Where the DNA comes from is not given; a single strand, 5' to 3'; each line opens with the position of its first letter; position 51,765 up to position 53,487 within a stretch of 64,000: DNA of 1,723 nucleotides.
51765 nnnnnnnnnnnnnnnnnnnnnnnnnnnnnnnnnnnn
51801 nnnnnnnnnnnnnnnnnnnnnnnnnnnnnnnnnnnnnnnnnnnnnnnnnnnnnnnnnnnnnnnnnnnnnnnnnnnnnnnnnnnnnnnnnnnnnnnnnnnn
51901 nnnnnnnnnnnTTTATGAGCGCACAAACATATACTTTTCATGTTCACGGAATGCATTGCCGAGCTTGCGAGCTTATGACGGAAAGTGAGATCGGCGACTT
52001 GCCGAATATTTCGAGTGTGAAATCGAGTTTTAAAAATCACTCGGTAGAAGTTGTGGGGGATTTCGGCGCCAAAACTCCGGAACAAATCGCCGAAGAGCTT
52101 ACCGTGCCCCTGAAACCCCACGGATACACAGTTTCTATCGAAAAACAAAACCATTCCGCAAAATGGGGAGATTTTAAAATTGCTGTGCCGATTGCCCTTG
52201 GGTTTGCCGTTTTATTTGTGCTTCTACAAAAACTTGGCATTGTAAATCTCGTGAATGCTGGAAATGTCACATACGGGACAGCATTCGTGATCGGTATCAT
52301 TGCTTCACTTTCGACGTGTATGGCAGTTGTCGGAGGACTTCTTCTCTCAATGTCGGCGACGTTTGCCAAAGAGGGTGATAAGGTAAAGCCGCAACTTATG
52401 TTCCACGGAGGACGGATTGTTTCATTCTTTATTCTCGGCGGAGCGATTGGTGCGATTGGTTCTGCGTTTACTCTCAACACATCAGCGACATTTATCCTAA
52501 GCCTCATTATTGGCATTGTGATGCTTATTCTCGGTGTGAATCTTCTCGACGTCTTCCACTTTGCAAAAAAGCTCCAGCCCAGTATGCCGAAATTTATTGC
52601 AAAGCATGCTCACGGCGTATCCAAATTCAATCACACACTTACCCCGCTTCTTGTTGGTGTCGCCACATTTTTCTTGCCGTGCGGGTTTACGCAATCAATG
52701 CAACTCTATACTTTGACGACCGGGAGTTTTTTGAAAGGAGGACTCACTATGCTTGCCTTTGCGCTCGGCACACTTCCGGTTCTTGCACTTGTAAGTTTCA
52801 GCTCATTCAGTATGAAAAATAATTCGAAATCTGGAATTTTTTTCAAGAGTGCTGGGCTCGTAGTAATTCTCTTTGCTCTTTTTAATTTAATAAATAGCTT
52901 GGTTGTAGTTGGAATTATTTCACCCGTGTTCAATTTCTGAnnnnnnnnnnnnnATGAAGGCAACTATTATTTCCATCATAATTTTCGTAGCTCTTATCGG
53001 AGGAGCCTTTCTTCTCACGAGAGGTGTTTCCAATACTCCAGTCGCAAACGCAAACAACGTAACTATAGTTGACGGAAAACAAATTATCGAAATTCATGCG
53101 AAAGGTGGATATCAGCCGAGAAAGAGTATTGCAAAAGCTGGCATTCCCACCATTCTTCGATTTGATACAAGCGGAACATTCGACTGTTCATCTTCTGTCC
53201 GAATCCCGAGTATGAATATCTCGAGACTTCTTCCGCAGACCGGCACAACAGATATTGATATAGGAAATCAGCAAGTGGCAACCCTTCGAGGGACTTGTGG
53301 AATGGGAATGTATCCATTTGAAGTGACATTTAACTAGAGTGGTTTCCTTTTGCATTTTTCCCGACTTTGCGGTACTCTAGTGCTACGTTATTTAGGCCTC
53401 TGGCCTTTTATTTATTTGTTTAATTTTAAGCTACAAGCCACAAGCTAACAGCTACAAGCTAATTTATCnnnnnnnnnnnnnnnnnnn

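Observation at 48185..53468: str operon (rpsL-rpsG | fusA) interrupted by a ~5.2 kb copper-homeostasis cassette; tuf absent after fusA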

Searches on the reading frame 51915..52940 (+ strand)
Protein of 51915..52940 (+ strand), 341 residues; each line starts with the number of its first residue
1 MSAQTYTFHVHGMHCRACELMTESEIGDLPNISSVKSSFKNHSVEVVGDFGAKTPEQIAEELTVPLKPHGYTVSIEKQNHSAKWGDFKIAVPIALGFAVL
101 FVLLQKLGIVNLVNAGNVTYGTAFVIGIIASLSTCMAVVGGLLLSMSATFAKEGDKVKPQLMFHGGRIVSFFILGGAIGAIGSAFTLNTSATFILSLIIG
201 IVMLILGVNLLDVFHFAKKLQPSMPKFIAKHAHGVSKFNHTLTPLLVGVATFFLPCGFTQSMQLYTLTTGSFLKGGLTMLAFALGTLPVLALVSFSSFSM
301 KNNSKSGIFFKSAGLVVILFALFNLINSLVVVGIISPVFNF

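Call 3: search_protein_families(library=pfam, proteins=[window:51915-52940:+], max_evalue=0.01)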
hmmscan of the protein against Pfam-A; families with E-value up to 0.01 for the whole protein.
window:51915-52940:+ (341 aa): 2 families
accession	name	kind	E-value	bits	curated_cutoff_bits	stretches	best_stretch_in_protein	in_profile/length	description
PF13386.12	DsbD_2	-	3.8e-32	112.2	24.9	1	122-321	1-197/199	Cytochrome C biogenesis protein transmembrane region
PF00403.32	HMA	-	1.4e-09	38.6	24.8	1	7-62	1-56/62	Heavy-metal-associated domain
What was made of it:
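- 51915..52940 (+): HMA-DsbD_2 fusion membrane protein (accessory; function not established). Pfam DsbD_2, E = 3.8e-32, and HMA, E = 1.4e-9 (call 3).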

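Call 17: find_encoding_contigs(protein=window:51915-52940:+, flank=10000, max_places=10)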
Protein window:51915-52940:+ (341 aa): no gene with exactly this product is on record in the collection.

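Call 23: search_protein_families(library=ncbifam, proteins=[window:51915-52940:+], max_evalue=0.01)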
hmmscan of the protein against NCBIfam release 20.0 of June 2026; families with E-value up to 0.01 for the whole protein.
window:51915-52940:+ (341 aa): 9 families
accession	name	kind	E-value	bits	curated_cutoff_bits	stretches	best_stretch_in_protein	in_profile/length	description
NF033556.1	MerTP_fusion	equivalog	4.1e-06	26.5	180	1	3-61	119-177/186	mercuric transport protein MerTP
NF033795.1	chaper_CopZ_Bs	exception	3.3e-05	24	91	1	7-61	3-57/66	copper chaperone CopZ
TIGR00003.1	TIGR00003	subfamily_domain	0.00016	21.8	62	1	7-60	3-56/66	copper ion binding protein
NF033775.1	P_type_ZntA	exception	0.0006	18.2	1240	1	3-128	47-164/732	Zn(II)/Cd(II)/Pb(II) translocating P-type ATPase ZntA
NF033794.2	chaper_CopZ_Eh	exception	0.0013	18.8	95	1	7-62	3-58/68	copper chaperone CopZ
NF041115.1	UxxU_metal_bind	equivalog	0.0014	18.7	95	1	3-62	3-62/74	metal-binding (seleno)protein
NF033781.1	chaper_CopP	exception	0.0047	17.1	112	1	7-60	3-55/65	copper-binding metallochaperone CopP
NF008262.1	PRK11033.1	equivalog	0.0052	15.3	1005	1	3-130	40-161/731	zinc/cadmium/mercury/lead-transporting ATPase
TIGR02052.1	MerP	equivalog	0.0053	17.2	92.55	0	3-74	22-89/92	mercury resistance system periplasmic binding protein MerP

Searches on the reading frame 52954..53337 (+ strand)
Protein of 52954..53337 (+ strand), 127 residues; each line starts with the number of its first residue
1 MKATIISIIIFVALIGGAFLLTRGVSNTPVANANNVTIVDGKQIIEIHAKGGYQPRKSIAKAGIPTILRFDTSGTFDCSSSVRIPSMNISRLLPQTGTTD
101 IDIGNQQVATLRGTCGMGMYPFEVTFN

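Call 3: search_protein_families(library=pfam, proteins=[window:52954-53337:+], max_evalue=0.01)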
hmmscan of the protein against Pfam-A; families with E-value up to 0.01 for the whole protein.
window:52954-53337:+ (127 aa): 1 family
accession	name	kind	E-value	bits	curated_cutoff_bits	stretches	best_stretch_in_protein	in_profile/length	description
PF13473.12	Cupredoxin_1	-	3.3e-06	27.5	27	1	40-120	18-97/104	Cupredoxin-like domain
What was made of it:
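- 52954..53337 (+): CupA-like cupredoxin Cu(I) chaperone with a probable membrane anchor. Pfam Cupredoxin_1 (call 3).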

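Call 16: find_encoding_contigs(protein=window:52954-53337:+, flank=10000, max_places=10)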
Protein window:52954-53337:+ (127 aa): 1 contig read that carries it; 1 place shown.
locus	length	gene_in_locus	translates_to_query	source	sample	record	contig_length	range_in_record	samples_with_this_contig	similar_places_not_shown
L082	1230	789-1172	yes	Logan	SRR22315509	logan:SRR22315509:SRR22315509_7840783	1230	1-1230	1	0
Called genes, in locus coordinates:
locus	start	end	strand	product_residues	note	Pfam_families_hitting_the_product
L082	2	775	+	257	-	?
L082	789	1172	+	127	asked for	PF13473:Cupredoxin_1 (weak)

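Call 23: search_protein_families(library=ncbifam, proteins=[window:52954-53337:+], max_evalue=0.01)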
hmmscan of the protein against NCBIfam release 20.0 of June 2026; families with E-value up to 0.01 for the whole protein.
window:52954-53337:+ (127 aa): 0 families

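Call 60: search_solved_structures(query=window:52954-53337:+, max_evalue=1, show_alignments=2)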
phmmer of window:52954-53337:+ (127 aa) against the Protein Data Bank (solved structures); distinct sequences matched with E-value up to 1: 2.
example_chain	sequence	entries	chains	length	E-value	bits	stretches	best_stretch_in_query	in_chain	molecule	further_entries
2mry_A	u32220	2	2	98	1.9e-05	28.1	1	40-120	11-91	Uncharacterized protein | CupA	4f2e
4f2f_A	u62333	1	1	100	0.32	14.4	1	37-120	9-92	Cation-transporting ATPase, E1-E2 family protein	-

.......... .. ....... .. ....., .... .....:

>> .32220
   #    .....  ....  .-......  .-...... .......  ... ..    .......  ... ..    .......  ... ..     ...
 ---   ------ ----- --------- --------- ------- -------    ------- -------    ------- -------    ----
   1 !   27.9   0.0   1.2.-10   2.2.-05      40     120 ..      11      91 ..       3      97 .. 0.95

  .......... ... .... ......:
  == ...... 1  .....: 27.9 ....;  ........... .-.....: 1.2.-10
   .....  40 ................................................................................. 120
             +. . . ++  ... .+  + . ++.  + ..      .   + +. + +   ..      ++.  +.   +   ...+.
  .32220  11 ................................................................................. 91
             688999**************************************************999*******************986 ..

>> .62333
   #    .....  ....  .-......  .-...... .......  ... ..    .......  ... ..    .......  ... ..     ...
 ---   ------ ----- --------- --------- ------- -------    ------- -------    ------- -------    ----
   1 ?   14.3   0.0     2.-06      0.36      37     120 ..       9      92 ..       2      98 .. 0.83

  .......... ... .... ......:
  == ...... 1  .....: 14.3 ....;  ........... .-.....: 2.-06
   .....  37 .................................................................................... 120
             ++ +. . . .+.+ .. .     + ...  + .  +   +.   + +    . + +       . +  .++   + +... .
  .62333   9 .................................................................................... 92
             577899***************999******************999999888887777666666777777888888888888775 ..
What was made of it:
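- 52954..53337 (+): S. pneumoniae CupA (2MRY/4F2E), E = 1.9e-5, with one Cys and the CxMxM motif aligned (call 60).
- On CupA-like cupredoxin copper chaperone: CupA 2MRY, E = 1.9e-5, with the Cys and CxMxM aligned (call 60).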
